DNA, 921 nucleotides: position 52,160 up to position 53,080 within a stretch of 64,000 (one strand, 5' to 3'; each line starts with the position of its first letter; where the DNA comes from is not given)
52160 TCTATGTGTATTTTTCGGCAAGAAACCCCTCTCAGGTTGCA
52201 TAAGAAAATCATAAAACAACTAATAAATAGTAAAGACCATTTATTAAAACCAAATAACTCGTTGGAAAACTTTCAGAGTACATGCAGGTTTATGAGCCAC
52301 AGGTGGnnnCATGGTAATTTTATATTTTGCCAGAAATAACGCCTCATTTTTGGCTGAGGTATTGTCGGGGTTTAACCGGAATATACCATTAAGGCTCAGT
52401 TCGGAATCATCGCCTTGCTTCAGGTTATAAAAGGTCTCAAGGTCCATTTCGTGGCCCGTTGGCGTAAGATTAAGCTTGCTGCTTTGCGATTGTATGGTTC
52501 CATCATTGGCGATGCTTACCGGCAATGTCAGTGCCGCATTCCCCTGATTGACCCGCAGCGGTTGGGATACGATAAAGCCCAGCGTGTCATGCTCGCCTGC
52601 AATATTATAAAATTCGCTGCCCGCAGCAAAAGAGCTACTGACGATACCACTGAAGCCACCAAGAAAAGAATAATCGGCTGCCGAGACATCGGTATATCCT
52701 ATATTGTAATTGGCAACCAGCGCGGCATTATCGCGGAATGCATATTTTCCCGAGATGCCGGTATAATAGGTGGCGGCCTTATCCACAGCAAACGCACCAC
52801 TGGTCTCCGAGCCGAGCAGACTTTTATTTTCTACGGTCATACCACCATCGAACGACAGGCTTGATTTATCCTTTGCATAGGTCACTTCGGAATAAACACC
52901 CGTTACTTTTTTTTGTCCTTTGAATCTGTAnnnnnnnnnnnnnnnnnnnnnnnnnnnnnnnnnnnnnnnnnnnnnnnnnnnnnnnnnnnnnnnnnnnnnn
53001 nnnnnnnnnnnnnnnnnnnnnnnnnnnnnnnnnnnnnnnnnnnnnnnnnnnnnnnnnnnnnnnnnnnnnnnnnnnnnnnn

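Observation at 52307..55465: Ankyrin-repeat / subtilase / autotransporter fusion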

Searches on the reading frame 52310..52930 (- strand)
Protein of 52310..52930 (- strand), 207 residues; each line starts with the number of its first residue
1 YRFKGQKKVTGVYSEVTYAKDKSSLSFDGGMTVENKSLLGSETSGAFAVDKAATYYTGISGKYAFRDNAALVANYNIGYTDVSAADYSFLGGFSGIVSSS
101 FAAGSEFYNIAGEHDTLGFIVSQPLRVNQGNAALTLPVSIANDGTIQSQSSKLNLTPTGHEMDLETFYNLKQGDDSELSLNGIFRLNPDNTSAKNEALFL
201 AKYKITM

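Call 25: find_related_loci(query=A3, collection=genome_contigs, flank=7000)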
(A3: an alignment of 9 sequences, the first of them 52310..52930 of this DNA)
Query A3 (207 aa) in genome_contigs; peptide patterns used: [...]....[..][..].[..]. (x = any residue, [..] = any of these).
22 stretches matched a pattern; 7 encode a relative of the query (tblastn E <= 1e-3); 7 distinct loci.
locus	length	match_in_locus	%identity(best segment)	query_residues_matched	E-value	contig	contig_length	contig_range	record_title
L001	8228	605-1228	52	1-207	3e-69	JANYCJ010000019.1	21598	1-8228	MAG: Alphaproteobacteria bacterium isolate 336R_metabinner_139 336R_k141_1684853, whole genome shotgun sequence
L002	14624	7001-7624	44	1-205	2e-56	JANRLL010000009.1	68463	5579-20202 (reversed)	MAG: Rickettsiales bacterium isolate bins.21 k141_3902443, whole genome shotgun sequence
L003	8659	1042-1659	43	1-205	4e-54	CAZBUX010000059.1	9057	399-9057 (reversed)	MAG TPA_asm: uncultured Rickettsiales bacterium isolate SRP329715_co2_1 genome assembly, contig: NODE_13598_length_9057_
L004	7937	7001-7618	46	1-205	2e-55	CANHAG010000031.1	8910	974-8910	MAG: Rhodospirillaceae bacterium isolate RE-15aug16-64 genome assembly, contig: RE-15aug16-C13590, whole genome shotgun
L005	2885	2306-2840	44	25-202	4e-36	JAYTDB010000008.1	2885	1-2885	MAG: Rickettsiales bacterium isolate GFS_1653 GFS_1653_7, whole genome shotgun sequence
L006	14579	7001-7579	27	7-204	8e-14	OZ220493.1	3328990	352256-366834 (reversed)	MAG: Arenicellales bacterium isolate 47beb661-ae7e-4fa4-8a93-5fda29c9c754 genome assembly, chromosome: 1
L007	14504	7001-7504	26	34-204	4e-13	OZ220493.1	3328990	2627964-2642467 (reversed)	MAG: Arenicellales bacterium isolate 47beb661-ae7e-4fa4-8a93-5fda29c9c754 genome assembly, chromosome: 1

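Call 35: search_protein_families(library=pfam, proteins=[L006:5180-7591:+, L007:5186-7516:+], max_evalue=0.01)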
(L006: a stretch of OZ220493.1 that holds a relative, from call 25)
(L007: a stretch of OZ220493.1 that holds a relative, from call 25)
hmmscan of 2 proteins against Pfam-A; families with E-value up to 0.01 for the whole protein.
L006:5180-7591:+ (803 aa): 1 family
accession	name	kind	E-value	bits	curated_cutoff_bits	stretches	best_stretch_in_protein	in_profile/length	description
PF00082.27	Peptidase_S8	-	1.9e-28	100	21.8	1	120-440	1-288/288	Subtilase family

L007:5186-7516:+ (776 aa): 1 family
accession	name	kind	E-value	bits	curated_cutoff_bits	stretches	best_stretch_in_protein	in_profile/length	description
PF00082.27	Peptidase_S8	-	1.8e-26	93.6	21.8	1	106-413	1-288/288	Subtilase family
